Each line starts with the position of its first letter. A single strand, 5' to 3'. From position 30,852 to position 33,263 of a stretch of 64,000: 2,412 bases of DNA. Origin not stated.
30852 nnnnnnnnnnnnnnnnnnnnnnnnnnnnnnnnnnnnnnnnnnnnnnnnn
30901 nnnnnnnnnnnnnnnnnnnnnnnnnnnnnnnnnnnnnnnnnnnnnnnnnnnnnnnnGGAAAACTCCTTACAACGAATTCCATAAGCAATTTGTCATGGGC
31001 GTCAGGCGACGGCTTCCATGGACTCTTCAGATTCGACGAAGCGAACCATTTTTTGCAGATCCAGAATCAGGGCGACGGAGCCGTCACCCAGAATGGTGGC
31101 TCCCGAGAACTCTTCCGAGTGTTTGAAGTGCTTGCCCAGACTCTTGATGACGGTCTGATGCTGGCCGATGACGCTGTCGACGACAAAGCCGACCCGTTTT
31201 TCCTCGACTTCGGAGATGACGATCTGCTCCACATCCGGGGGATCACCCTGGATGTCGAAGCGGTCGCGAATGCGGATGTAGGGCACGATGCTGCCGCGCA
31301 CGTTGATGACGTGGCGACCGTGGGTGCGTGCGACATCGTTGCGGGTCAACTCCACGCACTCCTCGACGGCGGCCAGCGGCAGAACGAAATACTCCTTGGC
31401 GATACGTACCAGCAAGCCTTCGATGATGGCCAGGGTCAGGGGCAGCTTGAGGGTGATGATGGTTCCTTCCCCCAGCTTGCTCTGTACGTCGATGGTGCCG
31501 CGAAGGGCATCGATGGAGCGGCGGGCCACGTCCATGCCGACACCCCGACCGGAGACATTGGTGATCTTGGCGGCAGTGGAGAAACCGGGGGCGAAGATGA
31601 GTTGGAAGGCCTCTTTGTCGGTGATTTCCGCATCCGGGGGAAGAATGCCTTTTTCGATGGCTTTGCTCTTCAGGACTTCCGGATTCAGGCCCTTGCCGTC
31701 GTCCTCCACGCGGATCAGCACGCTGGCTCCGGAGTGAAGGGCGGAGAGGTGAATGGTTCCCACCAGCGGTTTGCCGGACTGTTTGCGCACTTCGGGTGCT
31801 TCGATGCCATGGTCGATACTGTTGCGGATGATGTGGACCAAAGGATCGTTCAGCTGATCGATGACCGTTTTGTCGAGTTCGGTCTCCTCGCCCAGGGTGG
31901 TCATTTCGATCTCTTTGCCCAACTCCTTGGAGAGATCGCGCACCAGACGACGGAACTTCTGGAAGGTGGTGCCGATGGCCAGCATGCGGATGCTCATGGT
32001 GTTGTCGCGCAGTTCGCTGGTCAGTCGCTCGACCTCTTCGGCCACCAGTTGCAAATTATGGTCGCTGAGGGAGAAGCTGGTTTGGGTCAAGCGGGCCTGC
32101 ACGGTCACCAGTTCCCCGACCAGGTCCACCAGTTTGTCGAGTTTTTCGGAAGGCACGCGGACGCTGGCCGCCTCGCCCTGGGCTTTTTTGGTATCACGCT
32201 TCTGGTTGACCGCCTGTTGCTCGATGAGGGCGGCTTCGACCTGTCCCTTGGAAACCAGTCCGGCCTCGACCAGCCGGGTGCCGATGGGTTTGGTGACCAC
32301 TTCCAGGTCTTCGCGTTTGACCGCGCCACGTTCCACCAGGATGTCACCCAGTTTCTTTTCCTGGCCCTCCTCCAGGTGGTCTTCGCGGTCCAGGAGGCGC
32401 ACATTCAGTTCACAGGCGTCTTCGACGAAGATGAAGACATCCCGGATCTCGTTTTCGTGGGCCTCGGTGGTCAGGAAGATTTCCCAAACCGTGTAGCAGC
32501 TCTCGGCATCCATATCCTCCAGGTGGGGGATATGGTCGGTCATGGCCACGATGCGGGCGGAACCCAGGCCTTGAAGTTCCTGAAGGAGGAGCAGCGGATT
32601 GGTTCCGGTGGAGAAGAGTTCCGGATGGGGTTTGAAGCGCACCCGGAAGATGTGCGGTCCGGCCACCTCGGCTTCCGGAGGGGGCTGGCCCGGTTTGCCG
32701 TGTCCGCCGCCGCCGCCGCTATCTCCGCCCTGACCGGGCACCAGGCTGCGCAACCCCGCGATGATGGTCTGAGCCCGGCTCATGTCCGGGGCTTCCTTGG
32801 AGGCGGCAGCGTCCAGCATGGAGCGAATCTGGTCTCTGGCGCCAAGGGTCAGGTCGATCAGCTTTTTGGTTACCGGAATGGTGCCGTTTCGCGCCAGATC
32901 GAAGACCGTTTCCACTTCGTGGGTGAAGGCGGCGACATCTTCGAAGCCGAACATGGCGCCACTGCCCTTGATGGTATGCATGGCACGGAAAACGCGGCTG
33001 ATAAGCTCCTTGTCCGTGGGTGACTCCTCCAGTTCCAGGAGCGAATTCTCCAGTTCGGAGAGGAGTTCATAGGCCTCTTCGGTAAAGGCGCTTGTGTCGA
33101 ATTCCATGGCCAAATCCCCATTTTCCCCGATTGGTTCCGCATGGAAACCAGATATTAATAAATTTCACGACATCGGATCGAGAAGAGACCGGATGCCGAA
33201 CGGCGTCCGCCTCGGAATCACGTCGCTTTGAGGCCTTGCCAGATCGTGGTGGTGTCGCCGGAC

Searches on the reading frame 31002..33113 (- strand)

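Call 69: search_protein_families(library=pfam, proteins=[window:31002-33113:-], max_evalue=0.0001)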
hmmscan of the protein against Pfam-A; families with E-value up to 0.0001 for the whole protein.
window:31002-33113:- (703 aa): 4 families
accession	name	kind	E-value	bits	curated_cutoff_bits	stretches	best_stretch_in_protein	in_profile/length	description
PF01584.24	CheW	-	2.5e-33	115.1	23.5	1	565-691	1-135/138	CheW-like domain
PF02518.31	HATPase_c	-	8.7e-19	68.4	26.4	1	423-560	4-110/111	Histidine kinase-, DNA gyrase B-, and HSP90-like ATPase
PF01627.28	Hpt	-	1.9e-16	60.5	24.6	1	9-104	5-82/84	Hpt domain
PF02895.20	H-kinase_dim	-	1e-12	48.8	23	1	316-375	2-68/68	Signal transducing histidine kinase, homodimeric domain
